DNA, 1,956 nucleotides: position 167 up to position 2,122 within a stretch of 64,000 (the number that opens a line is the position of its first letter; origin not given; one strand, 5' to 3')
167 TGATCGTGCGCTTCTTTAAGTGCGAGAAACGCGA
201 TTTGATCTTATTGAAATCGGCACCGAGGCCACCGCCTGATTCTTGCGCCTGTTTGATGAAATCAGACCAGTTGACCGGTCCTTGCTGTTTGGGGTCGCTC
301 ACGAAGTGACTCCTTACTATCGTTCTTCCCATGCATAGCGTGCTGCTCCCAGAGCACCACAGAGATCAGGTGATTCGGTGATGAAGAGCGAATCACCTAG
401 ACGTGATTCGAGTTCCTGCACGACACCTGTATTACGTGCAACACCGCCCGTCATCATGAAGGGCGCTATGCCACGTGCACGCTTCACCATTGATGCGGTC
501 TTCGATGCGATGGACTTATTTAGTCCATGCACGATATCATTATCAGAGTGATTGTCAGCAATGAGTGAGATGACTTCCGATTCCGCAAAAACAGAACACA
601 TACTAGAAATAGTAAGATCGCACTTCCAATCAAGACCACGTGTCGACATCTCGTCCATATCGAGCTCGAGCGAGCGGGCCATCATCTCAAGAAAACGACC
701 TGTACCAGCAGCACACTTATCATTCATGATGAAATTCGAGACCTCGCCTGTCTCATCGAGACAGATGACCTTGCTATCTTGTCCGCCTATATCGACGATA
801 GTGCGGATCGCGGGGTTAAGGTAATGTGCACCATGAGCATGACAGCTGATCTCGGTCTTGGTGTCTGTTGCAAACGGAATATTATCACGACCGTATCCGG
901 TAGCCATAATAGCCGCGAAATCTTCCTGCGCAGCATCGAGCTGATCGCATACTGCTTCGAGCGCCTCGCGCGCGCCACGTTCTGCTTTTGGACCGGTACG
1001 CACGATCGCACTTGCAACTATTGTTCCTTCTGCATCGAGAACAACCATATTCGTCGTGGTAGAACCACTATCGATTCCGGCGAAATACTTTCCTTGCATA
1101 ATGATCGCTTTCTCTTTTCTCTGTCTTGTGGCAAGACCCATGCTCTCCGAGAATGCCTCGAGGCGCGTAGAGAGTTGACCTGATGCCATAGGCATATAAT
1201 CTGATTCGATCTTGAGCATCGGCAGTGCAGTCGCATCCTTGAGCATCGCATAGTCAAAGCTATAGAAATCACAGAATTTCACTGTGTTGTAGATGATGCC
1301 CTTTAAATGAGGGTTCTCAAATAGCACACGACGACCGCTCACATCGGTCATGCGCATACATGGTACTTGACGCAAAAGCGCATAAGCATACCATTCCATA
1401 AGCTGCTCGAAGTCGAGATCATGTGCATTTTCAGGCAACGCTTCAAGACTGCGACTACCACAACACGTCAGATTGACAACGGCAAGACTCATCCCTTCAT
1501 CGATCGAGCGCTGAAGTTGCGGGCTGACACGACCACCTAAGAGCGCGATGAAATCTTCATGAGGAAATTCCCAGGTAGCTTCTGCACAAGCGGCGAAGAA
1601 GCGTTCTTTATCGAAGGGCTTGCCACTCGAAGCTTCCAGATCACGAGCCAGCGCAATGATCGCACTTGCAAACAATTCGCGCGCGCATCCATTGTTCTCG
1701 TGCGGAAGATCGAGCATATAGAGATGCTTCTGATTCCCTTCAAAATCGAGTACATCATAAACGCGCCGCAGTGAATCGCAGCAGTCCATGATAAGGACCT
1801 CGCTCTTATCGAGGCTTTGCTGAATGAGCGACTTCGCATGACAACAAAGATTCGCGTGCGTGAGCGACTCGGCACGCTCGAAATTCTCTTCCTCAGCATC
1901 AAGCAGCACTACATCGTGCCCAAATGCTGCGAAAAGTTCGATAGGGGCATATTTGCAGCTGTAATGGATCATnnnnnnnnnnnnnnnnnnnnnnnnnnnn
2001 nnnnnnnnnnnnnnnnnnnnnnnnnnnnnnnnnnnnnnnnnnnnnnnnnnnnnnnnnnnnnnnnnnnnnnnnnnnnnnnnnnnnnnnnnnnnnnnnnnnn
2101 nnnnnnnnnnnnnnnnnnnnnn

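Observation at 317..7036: icd and acnA are translationally coupled to a 2-hydroxyacyl-CoA-dehydratase-like pair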

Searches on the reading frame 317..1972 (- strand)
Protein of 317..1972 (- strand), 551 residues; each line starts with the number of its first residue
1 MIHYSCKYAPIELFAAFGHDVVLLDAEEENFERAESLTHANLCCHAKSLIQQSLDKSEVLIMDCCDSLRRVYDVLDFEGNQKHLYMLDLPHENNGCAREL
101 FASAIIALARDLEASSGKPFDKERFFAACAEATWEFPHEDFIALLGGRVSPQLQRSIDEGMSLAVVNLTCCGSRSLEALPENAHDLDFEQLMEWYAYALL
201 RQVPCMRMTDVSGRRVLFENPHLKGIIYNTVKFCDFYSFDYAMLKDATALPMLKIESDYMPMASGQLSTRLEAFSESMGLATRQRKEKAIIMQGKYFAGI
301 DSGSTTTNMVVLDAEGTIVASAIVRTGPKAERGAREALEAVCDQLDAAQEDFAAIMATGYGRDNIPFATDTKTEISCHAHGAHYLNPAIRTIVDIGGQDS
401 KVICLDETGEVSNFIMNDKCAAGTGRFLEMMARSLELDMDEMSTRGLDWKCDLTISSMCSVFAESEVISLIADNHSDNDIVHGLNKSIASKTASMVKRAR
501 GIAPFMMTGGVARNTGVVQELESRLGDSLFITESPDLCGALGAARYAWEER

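Call 5: search_protein_families(library=pfam, proteins=[window:317-1972:-], max_evalue=0.01)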
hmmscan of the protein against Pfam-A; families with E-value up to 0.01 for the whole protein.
window:317-1972:- (551 aa): 4 families
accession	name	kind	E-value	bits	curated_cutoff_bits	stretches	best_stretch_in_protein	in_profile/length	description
PF01869.26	BcrAD_BadFG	-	2.2e-55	188.5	31.5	1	299-547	2-271/271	BadF/BadG/BcrA/BcrD ATPase family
PF06050.19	HGD-D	-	8.6e-37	127.9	28.4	2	152-278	212-342/342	2-hydroxyglutaryl-CoA dehydratase, D-component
PF00370.27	FGGY_N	-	0.0024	18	28.8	0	296-323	1-28/245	FGGY family of carbohydrate kinases, N-terminal domain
PF05378.19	Hydant_A_N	-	0.0031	17.7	25.2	1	299-356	3-61/176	Hydantoinase/oxoprolinase N-terminal region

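Call 6: search_protein_families(library=ncbifam, proteins=[window:317-1972:-], max_evalue=0.01)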
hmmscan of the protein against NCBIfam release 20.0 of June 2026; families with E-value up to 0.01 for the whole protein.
window:317-1972:- (551 aa): 7 families
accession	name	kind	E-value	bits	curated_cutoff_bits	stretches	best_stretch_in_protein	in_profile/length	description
TIGR00241.1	CoA_E_activ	domain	4.1e-70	236.1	125.4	1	298-544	3-246/248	acyl-CoA dehydratase activase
TIGR03192.1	benz_CoA_bzdQ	equivalog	7.1e-54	183.2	380.2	1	298-547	35-286/293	benzoyl-CoA reductase, bzd-type, subunit Q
TIGR02259.1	benz_CoA_red_A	equivalog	6.3e-44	150.4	578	1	353-546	231-431/432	benzoyl-CoA reductase subunit A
TIGR03286.1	methan_mark_15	hypoth_equivalog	2.3e-31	109.2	455.75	1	246-545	100-399/404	methanogenesis marker 15 protein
TIGR02261.1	benz_CoA_red_D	equivalog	1.4e-30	106.4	312.85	1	298-544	4-259/262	benzoyl-CoA reductase subunit D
NF040772.1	double_cubane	equivalog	3.5e-22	78.9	350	2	153-277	245-371/372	double-cubane-cluster-containing anaerobic reductase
NF052456.1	HyiscapDhHadC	equivalog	2.3e-05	23.5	700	1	220-277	311-371/372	(R)-2-hydroxyisocaproyl-CoA dehydratase subunit beta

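Call 27: search_solved_structures(query=window:317-1972:-, max_evalue=1, show_alignments=4)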
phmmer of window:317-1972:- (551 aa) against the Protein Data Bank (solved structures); distinct sequences matched with E-value up to 1: 9.
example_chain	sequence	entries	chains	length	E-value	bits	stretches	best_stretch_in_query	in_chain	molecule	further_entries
4eht_A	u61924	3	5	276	2.1e-63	217.9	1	296-550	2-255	Activator of 2-hydroxyisocaproyl-CoA dehydratase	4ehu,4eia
1hux_A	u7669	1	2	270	4.5e-54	187.1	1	296-549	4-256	ACTIVATOR OF (R)-2-HYDROXYGLUTARYL-COA DEHYDRATASE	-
9gai_D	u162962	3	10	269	7.9e-54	186.3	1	295-547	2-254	3-methylbenzoyl-CoA reductase alpha subunit MbdQ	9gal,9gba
7yyl_E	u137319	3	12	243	1.9e-37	132.2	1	297-548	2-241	Putative CoA-substrate-specific enzyme activase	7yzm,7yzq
9gai_C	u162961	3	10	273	3.2e-33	118.3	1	296-544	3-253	3-methylbenzoyl-CoA reductase delta subunit MbdP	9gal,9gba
7yyl_C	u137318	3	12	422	7.4e-08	34.6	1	159-277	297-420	Dehydratase family protein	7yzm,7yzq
6eno_A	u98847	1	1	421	8.5e-08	34.4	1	159-276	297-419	Dehydratase family protein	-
3o3m_B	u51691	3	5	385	0.00035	22.5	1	222-282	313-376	beta subunit 2-hydroxyacyl-CoA dehydratase | beta-subunit 2-hydroxyacyl-CoA dehydratase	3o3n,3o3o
2ril_A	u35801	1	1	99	0.023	16.5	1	130-172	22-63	Antibiotic biosynthesis monooxygenase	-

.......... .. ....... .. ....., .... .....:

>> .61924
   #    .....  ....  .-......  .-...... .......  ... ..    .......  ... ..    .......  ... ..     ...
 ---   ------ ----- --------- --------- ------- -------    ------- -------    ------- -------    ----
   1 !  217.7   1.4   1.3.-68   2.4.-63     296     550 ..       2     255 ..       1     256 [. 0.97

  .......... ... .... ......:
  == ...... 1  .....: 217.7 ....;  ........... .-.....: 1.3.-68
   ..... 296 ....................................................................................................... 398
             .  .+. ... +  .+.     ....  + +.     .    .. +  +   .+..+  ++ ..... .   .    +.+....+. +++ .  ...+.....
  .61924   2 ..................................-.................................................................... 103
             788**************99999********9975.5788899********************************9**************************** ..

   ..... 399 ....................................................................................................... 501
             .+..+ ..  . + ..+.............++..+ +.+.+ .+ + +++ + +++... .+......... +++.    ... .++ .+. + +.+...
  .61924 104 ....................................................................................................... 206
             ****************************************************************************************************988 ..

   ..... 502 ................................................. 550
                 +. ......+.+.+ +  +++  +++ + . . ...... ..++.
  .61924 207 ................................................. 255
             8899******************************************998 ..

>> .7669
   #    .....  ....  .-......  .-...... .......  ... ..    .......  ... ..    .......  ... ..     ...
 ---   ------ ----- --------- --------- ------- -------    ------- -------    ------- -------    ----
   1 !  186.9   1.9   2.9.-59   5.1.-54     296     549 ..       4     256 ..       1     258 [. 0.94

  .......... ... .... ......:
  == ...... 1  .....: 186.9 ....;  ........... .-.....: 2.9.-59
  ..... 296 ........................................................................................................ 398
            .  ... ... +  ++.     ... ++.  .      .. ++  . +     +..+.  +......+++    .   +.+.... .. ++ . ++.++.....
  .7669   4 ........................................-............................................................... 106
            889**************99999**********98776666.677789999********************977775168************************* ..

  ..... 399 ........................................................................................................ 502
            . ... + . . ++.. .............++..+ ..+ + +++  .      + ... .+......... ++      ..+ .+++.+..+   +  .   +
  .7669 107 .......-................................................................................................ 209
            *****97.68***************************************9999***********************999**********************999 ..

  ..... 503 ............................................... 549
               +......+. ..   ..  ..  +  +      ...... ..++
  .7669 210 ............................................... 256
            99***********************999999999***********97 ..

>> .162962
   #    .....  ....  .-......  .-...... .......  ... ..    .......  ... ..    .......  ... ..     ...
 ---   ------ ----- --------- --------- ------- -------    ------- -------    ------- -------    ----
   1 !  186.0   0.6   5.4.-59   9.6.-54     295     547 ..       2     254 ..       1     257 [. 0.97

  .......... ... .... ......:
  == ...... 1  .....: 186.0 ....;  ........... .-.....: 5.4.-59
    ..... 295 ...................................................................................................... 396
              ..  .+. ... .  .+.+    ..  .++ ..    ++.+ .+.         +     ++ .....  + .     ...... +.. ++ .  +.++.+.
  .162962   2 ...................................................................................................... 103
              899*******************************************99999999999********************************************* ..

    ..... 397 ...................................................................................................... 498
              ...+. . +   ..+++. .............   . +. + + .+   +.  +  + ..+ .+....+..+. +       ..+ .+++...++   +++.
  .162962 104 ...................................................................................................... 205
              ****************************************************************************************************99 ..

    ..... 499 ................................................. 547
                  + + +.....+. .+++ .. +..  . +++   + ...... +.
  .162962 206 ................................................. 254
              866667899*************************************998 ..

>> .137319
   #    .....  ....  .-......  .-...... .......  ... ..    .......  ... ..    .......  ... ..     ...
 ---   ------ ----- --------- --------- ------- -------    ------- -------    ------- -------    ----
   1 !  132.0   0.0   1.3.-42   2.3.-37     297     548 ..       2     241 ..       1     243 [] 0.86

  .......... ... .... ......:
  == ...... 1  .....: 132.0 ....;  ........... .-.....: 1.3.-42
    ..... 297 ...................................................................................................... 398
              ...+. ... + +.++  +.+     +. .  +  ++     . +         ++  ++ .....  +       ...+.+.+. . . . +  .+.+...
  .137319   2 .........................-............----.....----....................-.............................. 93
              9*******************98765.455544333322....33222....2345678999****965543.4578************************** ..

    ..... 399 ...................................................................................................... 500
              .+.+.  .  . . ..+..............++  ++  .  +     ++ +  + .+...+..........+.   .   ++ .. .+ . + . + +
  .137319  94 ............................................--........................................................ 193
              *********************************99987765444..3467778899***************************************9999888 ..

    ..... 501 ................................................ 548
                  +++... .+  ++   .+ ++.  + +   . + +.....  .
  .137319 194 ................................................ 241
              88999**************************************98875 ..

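Call 63: find_homologous_proteins(query=window:317-1972:-, max_evalue=1e-20)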
Query window:317-1972:- (551 aa): 7211 proteins with E <= 1e-20 among 8000 candidates; the best 120 are listed.
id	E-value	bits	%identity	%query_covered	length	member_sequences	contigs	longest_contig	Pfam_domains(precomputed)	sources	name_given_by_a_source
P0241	0.0e+0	1152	92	100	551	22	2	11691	PF01869.27,PF06050.20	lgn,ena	-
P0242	0.0e+0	1148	91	100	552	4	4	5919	PF01869.27,PF06050.20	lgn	-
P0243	0.0e+0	1124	90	100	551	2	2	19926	PF01869.27,PF06050.20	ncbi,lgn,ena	-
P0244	0.0e+0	1101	87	100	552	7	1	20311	PF01869.27,PF06050.20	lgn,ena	-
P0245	0.0e+0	1097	87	100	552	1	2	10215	PF01869.27,PF06050.20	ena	-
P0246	0.0e+0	1093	87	100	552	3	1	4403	PF01869.27,PF06050.20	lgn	-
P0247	0.0e+0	1091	87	100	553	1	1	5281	PF01869.27,PF06050.20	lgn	-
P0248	0.0e+0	1090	87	100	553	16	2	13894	PF01869.27,PF06050.20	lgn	-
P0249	0.0e+0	1085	86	100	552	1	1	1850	PF01869.27,PF06050.20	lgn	-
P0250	0.0e+0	1081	85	100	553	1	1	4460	PF01869.27,PF06050.20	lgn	-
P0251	0.0e+0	1079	86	100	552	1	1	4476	PF01869.27,PF06050.20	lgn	-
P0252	0.0e+0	1079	86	100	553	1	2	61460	PF01869.27,PF06050.20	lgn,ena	-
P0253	0.0e+0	1077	85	100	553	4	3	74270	PF01869.27,PF06050.20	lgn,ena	-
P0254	0.0e+0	1076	86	100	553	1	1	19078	PF01869.27,PF06050.20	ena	-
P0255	0.0e+0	1030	81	100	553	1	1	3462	PF01869.27,PF06050.20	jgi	jgi:predicted CoA-substrate-specific enzyme activase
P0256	1.1e-255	867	73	100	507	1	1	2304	PF01869.27,PF06050.20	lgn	-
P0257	1.0e-247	841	69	100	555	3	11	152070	PF01869.27,PF06050.20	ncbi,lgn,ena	-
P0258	4.0e-247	839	68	100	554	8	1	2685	PF01869.27,PF06050.20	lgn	-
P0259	4.1e-247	839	68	100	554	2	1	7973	PF01869.27,PF06050.20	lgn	-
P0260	4.3e-247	839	69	100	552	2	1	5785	PF01869.27,PF06050.20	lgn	-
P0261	2.1e-246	837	68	100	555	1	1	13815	PF01869.27,PF06050.20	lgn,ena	-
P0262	5.3e-246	835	67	100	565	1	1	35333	PF01869.27,PF06050.20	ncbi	ncbi:MAG: acyl-CoA dehydratase activase [Butyricicoccus sp.]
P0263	2.3e-244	830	68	100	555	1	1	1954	PF01869.27,PF06050.20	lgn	-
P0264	5.5e-244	829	68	100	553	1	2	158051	PF01869.27,PF06050.20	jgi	jgi:predicted CoA-substrate-specific enzyme activase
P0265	2.6e-243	826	67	100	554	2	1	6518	PF01869.27,PF06050.20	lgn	-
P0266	8.1e-243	825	68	100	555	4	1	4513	PF01869.27,PF06050.20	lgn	-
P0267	1.1e-242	824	67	100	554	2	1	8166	PF01869.27,PF06050.20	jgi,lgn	-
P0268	2.0e-241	820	67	100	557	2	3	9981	PF01869.27,PF06050.20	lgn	-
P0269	4.0e-241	819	67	100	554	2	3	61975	PF01869.27,PF06050.20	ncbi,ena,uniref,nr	ncbi:acyl-CoA dehydratase activase [uncultured Dysosmobacter sp.]|uniref:acyl-CoA dehydratase activa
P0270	8.1e-241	818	68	100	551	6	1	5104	PF01869.27,PF06050.20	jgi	jgi:predicted CoA-substrate-specific enzyme activase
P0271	2.8e-240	816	67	100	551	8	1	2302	PF01869.27,PF06050.20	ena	-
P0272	1.4e-239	814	67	100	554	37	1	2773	PF01869.27,PF06050.20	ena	-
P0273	4.2e-239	813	67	100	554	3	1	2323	PF01869.27,PF06050.20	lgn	-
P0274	2.1e-238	810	67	100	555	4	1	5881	PF01869.27,PF06050.20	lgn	-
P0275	7.2e-238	809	67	100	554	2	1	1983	PF01869.27,PF06050.20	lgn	-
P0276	8.8e-238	808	66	100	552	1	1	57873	PF01869.27,PF06050.20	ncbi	-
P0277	2.1e-237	807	66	100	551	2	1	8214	PF01869.27,PF06050.20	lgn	-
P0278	3.3e-237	806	67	100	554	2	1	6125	PF01869.27,PF06050.20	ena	-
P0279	3.7e-237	806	67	100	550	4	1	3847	PF01869.27,PF06050.20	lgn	-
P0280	4.6e-237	806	65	100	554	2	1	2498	PF01869.27,PF06050.20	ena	-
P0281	7.5e-237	805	66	100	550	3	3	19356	PF01869.27,PF06050.20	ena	-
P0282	7.9e-237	805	67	100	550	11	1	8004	PF01869.27,PF06050.20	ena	-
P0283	1.3e-236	804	64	98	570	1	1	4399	PF01869.27,PF06050.20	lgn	-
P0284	1.6e-236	804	66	100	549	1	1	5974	PF01869.27,PF06050.20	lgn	-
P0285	1.0e-235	801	67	100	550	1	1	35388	PF01869.27,PF06050.20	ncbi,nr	ncbi:MAG TPA: 2-hydroxyglutaryl-CoA dehydratase [Lachnospiraceae bacterium]|nr:2-hydroxyglutaryl-CoA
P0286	1.1e-235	801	65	98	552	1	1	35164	PF01869.27,PF06050.20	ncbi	-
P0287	3.7e-235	800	66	100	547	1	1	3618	PF01869.27,PF06050.20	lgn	-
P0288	8.3e-235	798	66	100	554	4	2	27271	PF01869.27,PF06050.20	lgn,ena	-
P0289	1.0e-234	798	65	100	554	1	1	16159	PF01869.27,PF06050.20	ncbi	-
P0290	1.2e-234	798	66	100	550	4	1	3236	PF01869.27,PF06050.20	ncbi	-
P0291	1.2e-234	798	65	100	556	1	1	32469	PF01869.27,PF06050.20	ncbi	-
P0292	1.7e-234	797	64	99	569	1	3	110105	PF01869.27,PF06050.20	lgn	-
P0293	1.9e-234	797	66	100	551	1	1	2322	PF01869.27,PF06050.20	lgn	-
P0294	2.4e-234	797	66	100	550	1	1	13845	PF01869.27,PF06050.20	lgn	-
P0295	6.1e-234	796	65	100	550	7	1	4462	PF01869.27,PF06050.20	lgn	-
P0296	8.8e-234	795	66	100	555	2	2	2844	PF01869.27,PF06050.20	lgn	-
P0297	1.2e-233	795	65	100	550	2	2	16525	PF01869.27,PF06050.20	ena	-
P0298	7.3e-233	792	64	100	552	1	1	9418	PF01869.27,PF06050.20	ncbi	-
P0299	8.7e-233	792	64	100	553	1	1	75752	PF01869.27,PF06050.20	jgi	-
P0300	2.1e-231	787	63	100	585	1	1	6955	PF01869.27,PF06050.20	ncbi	-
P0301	2.3e-230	784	62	99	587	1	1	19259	PF01869.27,PF06050.20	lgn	-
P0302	3.6e-230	783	63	99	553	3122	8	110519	PF01869.27,PF06050.20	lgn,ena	-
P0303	4.4e-230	783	63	99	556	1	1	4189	PF01869.27,PF06050.20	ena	-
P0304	4.5e-230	783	65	99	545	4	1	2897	PF01869.27,PF06050.20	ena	-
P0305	1.6e-229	781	64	100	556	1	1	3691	PF01869.27,PF06050.20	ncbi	-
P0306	1.7e-229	781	65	98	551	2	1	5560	PF01869.27,PF06050.20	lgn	-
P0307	3.2e-229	780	63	99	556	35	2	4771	PF01869.27,PF06050.20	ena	-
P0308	6.6e-229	779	64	100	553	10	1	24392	PF01869.27,PF06050.20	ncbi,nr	ncbi:MAG: acyl-CoA dehydratase activase [Oscillospiraceae bacterium]|nr:acyl-CoA dehydratase activas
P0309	6.6e-229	779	64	100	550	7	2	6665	PF01869.27,PF06050.20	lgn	-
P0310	2.8e-227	774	63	99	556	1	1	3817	PF01869.27,PF06050.20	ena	-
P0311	2.9e-227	774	63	98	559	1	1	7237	PF01869.27,PF06050.20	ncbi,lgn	-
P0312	4.6e-227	773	63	99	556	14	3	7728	PF01869.27,PF06050.20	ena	-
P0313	5.2e-227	773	63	99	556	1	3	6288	PF01869.27,PF06050.20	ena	-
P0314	5.3e-227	773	63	99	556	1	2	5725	PF01869.27,PF06050.20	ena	-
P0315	5.4e-227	773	63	99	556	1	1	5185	PF01869.27,PF06050.20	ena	-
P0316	7.5e-227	772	63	99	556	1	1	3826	PF01869.27,PF06050.20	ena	-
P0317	1.2e-226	772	63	99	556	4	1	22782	PF01869.27,PF06050.20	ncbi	-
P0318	1.8e-226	771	63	99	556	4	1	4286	PF01869.27,PF06050.20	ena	-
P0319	3.0e-226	770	63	99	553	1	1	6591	PF01869.27,PF06050.20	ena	-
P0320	3.6e-226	770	63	99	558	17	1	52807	PF01869.27,PF06050.20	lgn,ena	-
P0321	4.6e-226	770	63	99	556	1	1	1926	PF01869.27,PF06050.20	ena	-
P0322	5.4e-226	769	62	99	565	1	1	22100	PF01869.27,PF06050.20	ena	-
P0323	1.5e-225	768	63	99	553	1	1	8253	PF01869.27,PF06050.20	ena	-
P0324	2.6e-225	767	63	99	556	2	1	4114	PF01869.27,PF06050.20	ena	-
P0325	4.9e-225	766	62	99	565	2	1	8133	PF01869.27,PF06050.20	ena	-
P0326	5.6e-225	766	60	100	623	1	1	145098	PF01869.27,PF06050.20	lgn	-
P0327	6.0e-225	766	64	99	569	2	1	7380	PF01869.27,PF06050.20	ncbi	-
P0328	1.7e-224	764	62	99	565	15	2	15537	PF01869.27,PF06050.20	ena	-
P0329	3.2e-224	763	60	100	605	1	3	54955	PF01869.27,PF06050.20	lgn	-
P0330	3.5e-224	763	59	100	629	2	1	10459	PF01869.27,PF06050.20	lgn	-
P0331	3.7e-224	763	63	100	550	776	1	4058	PF01869.27,PF06050.20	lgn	-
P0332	8.8e-224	762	63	100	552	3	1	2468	PF01869.27,PF06050.20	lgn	-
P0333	1.3e-223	761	62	100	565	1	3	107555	PF01869.27,PF06050.20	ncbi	-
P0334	2.3e-223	761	65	98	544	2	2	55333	PF01869.27,PF06050.20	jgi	jgi:predicted CoA-substrate-specific enzyme activase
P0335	5.3e-223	759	62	99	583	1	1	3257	PF01869.27,PF06050.20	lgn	-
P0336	5.7e-223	759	59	100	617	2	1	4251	PF01869.27,PF06050.20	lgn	-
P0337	9.7e-223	759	61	99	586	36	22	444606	PF01869.27,PF06050.20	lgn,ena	-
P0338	1.6e-222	758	62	100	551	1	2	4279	PF01869.27,PF06050.20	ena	-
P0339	2.0e-222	758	62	100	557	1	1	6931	PF01869.27,PF06050.20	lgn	-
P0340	2.6e-222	757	61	100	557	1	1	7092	PF01869.27,PF06050.20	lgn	-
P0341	3.9e-222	757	63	100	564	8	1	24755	PF01869.27,PF06050.20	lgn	-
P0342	4.0e-222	757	66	93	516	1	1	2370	PF01869.27,PF06050.20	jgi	jgi:predicted CoA-substrate-specific enzyme activase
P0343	1.1e-221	755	62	100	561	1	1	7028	PF01869.27,PF06050.20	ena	-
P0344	1.3e-221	755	75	47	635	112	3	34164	PF01869.27,PF06050.20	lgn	-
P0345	1.3e-220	752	63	99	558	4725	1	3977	PF01869.27,PF06050.20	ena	-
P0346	3.5e-219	747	61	100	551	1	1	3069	PF01869.27,PF06050.20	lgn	-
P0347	1.1e-218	745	61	100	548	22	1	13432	PF01869.27,PF06050.20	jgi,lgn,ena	-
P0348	1.3e-217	742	59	99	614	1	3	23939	PF01869.27,PF06050.20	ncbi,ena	-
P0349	2.3e-217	741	80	73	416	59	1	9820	PF01869.27,PF06050.20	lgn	-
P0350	1.5e-215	735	61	100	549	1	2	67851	PF01869.27,PF06050.20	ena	-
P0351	1.5e-215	735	61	98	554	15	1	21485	PF01869.27,PF06050.20,PF02782.23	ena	-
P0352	1.6e-214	732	61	100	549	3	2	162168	PF01869.27,PF06050.20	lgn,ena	-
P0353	2.9e-214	731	60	100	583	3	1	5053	PF01869.27,PF06050.20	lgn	-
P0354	1.3e-212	725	59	98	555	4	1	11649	PF01869.27,PF06050.20,PF02782.23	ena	-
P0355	3.4e-211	720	59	98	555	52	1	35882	PF01869.27,PF06050.20,PF02782.23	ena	-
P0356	1.9e-210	718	59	98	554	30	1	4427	PF01869.27,PF06050.20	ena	-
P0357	5.4e-209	713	59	98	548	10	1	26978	PF01869.27,PF06050.20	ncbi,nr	ncbi:MAG TPA: 2-hydroxyglutaryl-CoA dehydratase [Firmicutes bacterium]|nr:2-hydroxyglutaryl-CoA dehy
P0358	9.6e-209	712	59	98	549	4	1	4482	PF01869.27,PF06050.20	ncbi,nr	ncbi:MAG: 2-hydroxyglutaryl-CoA dehydratase [Firmicutes bacterium]|nr:2-hydroxyglutaryl-CoA dehydrat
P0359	5.2e-208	710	56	99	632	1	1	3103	PF01869.27,PF06050.20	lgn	-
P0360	5.4e-208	710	65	66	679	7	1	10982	PF01869.27,PF06050.20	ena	-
